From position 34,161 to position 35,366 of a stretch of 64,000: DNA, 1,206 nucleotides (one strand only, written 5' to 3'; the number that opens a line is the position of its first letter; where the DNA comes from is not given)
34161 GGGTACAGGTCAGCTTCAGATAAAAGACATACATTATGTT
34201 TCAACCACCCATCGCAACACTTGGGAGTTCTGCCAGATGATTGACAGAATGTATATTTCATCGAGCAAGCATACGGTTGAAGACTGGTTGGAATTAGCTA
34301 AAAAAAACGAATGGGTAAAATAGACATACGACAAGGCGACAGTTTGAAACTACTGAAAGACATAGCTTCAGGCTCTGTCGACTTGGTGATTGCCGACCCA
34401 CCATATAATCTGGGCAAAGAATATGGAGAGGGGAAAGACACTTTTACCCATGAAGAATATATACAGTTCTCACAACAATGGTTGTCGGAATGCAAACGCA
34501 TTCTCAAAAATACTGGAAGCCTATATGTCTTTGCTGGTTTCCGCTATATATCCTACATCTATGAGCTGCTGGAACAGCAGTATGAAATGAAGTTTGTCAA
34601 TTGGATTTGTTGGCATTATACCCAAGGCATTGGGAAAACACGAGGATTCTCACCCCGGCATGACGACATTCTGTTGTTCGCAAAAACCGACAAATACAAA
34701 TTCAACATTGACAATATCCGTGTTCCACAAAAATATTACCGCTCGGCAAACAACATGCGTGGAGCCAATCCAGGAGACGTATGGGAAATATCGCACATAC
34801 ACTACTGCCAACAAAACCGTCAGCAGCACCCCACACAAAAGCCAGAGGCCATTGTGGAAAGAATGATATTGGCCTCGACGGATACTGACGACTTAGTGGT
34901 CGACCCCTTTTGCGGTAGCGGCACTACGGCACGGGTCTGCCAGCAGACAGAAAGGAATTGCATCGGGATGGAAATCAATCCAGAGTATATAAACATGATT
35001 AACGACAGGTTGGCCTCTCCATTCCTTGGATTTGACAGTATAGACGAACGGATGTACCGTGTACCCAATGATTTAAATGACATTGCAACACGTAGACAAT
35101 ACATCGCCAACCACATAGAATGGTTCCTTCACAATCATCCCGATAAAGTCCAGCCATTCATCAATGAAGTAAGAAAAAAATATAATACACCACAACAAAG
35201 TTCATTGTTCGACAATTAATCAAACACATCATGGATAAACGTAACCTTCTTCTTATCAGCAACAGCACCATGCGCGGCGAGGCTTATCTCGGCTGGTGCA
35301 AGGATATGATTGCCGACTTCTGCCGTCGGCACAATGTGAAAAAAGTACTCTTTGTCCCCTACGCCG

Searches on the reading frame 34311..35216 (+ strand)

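Call 88: search_protein_families(library=pfam, proteins=[window:34311-35216:+], max_evalue=0.001)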
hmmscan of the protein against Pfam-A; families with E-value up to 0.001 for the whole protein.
window:34311-35216:+ (302 aa): 4 families
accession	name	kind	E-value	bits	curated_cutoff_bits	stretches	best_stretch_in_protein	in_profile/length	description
PF01555.25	N6_N4_Mtase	-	3.4e-68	230.4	26.7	1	23-231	1-220/221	DNA methylase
PF01170.24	UPF0020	-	4e-08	33.6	22.3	0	2-78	103-170/197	RMKL-like, methyltransferase domain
PF02086.21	MethyltransfD12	-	2e-05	24.9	22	0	192-272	20-93/253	D12 class N6 adenine-specific DNA methyltransferase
PF08241.18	Methyltransf_11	-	0.00014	22.8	21.2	0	201-249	5-52/95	Methyltransferase domain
